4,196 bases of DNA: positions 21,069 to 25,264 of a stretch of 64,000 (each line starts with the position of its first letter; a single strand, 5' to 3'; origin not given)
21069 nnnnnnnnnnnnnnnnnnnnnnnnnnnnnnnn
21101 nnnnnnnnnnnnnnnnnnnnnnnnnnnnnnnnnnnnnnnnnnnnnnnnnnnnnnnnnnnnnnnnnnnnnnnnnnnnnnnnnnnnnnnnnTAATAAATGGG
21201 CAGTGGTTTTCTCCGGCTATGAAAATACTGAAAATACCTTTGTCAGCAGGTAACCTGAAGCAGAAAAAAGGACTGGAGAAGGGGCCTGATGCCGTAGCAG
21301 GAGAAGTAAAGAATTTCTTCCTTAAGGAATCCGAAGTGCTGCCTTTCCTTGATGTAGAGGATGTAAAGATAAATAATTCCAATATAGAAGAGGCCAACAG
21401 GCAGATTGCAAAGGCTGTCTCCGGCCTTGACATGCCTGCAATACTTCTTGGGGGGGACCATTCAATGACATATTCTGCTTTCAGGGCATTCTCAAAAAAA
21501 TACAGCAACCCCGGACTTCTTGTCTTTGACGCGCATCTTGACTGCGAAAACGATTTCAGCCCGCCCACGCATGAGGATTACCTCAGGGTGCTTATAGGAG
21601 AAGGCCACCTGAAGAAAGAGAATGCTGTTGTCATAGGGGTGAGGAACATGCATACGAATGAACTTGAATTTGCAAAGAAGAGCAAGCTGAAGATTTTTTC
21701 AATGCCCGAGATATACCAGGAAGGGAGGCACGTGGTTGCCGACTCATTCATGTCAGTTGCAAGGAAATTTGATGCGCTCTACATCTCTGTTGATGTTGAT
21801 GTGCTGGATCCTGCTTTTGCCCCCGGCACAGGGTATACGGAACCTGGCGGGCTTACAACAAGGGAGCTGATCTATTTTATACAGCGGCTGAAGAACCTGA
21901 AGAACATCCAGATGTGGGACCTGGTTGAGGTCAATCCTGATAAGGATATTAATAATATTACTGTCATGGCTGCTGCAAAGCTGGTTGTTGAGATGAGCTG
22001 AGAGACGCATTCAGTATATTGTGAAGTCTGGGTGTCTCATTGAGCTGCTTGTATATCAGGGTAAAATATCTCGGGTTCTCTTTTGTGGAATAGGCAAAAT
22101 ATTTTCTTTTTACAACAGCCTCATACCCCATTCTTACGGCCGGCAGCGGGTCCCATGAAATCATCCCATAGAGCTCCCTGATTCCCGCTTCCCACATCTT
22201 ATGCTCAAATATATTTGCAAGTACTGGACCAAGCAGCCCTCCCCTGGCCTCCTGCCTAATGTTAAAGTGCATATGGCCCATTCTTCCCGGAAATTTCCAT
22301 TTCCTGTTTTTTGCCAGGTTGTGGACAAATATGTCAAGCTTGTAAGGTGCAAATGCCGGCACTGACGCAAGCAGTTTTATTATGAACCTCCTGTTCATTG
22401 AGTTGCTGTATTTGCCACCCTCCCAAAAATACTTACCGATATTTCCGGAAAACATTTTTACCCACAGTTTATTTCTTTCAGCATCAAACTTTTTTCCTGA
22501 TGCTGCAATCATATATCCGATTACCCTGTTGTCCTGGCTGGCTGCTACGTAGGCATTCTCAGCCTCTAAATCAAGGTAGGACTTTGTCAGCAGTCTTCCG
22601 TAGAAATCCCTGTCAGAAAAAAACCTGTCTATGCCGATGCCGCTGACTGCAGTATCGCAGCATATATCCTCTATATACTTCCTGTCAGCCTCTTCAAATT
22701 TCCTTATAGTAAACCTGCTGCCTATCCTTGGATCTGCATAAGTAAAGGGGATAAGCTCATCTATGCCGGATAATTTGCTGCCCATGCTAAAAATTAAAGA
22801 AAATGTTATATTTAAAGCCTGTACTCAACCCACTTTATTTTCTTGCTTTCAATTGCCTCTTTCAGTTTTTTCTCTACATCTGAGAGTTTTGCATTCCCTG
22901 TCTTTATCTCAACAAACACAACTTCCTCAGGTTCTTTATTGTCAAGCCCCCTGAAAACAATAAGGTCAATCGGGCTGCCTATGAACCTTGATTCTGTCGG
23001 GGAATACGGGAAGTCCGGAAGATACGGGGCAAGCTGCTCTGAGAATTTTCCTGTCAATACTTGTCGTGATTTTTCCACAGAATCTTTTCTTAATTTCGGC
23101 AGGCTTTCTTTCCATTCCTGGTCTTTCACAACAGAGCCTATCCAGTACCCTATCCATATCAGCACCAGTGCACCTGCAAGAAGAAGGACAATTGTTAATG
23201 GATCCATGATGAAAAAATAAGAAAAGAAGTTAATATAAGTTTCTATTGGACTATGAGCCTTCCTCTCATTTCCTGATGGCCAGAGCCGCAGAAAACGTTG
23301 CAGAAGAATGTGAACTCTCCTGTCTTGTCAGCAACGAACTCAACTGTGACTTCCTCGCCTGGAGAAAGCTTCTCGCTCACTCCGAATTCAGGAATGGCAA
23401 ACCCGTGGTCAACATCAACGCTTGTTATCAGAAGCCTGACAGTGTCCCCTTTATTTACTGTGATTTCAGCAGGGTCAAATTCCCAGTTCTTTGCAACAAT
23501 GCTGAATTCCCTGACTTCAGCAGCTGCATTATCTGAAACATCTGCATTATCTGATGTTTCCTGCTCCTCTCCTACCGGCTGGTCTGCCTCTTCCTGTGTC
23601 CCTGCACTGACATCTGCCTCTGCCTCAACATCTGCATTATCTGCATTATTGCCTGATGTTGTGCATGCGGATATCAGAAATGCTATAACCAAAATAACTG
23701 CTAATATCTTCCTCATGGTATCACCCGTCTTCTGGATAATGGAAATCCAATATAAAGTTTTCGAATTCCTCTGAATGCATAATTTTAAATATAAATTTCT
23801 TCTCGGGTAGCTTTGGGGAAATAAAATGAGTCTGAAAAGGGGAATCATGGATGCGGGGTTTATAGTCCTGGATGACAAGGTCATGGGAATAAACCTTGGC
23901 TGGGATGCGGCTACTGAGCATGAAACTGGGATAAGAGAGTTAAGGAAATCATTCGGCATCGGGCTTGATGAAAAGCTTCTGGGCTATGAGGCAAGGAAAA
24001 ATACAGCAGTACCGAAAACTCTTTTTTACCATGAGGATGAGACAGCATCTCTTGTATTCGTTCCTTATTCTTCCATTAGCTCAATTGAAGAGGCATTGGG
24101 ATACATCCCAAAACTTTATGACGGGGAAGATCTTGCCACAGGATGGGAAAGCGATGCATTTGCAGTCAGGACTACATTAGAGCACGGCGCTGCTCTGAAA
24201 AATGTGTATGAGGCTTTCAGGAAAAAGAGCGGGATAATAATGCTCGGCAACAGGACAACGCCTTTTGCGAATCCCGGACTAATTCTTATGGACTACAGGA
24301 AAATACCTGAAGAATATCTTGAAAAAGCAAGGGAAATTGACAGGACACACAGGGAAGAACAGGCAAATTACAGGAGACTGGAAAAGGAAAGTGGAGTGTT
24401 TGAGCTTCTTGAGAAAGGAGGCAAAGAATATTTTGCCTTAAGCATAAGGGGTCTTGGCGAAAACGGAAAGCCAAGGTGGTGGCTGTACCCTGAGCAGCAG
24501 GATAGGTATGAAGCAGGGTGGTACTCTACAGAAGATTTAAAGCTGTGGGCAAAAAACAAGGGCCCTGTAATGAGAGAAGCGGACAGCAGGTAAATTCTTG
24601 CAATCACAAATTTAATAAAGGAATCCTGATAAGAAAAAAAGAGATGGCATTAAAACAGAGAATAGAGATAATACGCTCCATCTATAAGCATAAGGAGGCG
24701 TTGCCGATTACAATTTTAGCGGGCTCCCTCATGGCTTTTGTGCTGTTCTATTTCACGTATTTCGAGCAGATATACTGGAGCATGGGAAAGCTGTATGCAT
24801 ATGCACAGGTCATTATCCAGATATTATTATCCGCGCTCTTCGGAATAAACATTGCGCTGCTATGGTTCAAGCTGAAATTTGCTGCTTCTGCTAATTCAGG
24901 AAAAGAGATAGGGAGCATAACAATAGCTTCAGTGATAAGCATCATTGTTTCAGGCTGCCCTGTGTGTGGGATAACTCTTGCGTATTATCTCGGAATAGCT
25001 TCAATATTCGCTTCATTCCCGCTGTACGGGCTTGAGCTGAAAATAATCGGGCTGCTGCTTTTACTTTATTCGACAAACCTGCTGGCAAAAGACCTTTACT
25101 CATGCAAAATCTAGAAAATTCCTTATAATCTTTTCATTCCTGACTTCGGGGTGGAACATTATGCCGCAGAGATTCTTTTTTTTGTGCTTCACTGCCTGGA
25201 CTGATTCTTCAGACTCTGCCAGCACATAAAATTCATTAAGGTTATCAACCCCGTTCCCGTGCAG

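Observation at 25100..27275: Glutamine amidotransferase translationally coupled to a Dph6-like diphthine-ammonia ligase (with Cbf5)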

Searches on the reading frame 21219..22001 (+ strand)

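Call 21: search_protein_families(library=pfam, proteins=[window:21219-22001:+], max_evalue=0.00001)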
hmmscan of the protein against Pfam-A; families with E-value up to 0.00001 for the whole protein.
window:21219-22001:+ (260 aa): 1 family
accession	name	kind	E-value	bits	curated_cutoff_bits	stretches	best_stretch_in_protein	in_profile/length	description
PF00491.26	Arginase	-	1e-61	209.3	22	1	3-259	5-277/280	Arginase family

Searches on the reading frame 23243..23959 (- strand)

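Call 21: search_protein_families(library=pfam, proteins=[window:23243-23959:-], max_evalue=0.00001)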
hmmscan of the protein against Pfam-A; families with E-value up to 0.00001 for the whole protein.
window:23243-23959:- (238 aa): 2 families
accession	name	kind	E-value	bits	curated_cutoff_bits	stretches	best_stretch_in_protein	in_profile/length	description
PF13473.12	Cupredoxin_1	-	1.1e-14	54.8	27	1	143-237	14-104/104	Cupredoxin-like domain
PF00116.26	COX2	-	4.7e-09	36.6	22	1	166-231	48-113/120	Cytochrome C oxidase subunit II, periplasmic domain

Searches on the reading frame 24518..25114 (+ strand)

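Call 3: search_protein_families(library=pfam, proteins=[window:24518-25114:+], max_evalue=0.01)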
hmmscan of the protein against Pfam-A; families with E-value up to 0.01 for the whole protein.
window:24518-25114:+ (198 aa): 0 families

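Call 4: search_protein_families(library=ncbifam, proteins=[window:24518-25114:+], max_evalue=0.01)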
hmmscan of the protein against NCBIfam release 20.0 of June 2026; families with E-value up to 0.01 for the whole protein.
window:24518-25114:+ (198 aa): 2 families
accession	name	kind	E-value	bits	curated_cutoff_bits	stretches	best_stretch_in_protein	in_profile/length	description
TIGR04171.1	RNR_1b_NrdF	exception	0.00055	19.2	355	1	40-116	121-201/316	class 1b ribonucleoside-diphosphate reductase subunit beta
NF007182.0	PRK09614.1-1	subfamily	0.004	16.4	471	1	41-103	132-194/324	ribonucleotide-diphosphate reductase subunit beta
